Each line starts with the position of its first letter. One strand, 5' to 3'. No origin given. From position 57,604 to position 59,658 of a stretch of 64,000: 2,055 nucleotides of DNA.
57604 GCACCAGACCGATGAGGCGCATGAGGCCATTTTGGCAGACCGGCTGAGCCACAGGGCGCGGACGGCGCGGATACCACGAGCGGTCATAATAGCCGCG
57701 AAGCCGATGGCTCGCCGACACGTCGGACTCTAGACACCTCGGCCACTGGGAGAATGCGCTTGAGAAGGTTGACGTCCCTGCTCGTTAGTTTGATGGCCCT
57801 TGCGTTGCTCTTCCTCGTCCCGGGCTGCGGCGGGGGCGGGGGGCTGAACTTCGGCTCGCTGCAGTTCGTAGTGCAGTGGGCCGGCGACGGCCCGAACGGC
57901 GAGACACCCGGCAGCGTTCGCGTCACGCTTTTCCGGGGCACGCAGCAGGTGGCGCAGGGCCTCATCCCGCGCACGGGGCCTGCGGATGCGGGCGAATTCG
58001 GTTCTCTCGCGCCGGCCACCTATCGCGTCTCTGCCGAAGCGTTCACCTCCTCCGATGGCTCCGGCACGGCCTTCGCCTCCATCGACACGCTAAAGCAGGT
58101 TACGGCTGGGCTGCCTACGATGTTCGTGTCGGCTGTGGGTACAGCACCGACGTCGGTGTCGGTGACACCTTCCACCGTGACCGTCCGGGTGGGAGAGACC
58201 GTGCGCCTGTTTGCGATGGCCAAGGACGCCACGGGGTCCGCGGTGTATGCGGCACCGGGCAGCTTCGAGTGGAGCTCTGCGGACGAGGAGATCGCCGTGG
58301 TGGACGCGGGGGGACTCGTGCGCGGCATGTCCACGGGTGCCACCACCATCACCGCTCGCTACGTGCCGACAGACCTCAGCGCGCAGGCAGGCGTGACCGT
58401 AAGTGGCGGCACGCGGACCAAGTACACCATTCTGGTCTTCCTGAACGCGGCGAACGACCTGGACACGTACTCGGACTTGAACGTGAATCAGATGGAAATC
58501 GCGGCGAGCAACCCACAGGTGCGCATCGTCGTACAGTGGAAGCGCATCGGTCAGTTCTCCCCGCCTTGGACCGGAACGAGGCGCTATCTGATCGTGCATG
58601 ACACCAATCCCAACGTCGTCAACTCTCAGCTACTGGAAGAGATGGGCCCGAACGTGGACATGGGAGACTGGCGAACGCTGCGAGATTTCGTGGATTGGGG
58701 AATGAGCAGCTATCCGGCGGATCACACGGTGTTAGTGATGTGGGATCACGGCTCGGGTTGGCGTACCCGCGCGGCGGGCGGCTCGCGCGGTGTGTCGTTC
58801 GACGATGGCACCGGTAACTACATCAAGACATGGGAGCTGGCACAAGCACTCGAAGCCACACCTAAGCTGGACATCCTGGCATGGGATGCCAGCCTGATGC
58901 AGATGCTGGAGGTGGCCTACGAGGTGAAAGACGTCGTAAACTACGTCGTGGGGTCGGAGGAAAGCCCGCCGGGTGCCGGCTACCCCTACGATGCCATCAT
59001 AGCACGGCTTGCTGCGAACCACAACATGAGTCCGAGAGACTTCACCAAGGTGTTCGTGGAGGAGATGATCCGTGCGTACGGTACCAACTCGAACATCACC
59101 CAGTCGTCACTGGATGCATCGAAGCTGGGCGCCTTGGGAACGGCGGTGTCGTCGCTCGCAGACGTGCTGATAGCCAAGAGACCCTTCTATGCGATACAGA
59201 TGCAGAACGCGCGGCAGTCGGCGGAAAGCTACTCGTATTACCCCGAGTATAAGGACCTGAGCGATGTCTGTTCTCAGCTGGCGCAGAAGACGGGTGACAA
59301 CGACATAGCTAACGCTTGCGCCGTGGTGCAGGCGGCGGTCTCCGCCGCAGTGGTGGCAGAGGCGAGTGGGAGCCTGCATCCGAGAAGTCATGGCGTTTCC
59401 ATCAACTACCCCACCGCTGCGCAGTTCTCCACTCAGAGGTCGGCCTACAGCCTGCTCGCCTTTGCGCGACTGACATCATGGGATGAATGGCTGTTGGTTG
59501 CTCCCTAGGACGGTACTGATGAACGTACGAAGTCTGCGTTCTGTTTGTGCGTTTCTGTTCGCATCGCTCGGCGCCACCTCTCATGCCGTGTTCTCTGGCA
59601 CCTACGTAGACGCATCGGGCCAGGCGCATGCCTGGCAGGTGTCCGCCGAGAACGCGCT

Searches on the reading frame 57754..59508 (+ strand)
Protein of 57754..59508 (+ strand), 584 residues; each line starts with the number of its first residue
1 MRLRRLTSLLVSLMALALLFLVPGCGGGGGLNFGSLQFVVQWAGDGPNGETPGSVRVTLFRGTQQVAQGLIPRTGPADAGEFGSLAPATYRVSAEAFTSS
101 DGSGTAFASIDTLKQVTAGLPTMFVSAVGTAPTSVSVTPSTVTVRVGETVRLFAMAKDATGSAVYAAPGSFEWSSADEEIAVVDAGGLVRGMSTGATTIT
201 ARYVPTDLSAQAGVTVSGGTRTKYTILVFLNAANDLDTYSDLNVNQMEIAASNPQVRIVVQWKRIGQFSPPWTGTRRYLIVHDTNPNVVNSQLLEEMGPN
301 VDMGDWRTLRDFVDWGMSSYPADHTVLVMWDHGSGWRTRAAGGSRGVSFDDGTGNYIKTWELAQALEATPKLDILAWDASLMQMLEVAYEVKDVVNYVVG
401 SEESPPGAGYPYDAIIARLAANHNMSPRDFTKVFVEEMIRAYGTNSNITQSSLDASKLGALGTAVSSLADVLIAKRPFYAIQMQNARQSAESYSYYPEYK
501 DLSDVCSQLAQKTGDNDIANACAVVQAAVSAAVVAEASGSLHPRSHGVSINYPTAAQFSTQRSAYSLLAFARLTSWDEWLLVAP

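Call 124: search_protein_families(library=pfam, proteins=[window:57754-59508:+], max_evalue=0.001)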
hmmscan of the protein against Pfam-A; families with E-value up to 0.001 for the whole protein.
window:57754-59508:+ (584 aa): 2 families
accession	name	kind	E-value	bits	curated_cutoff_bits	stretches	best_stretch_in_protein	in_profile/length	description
PF03415.19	Peptidase_C11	-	1.1e-49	170.4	25.8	1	228-578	1-354/359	Clostripain family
PF02368.24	Big_2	-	2.7e-12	46.9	22.8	1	133-201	3-66/79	Bacterial Ig-like domain (group 2)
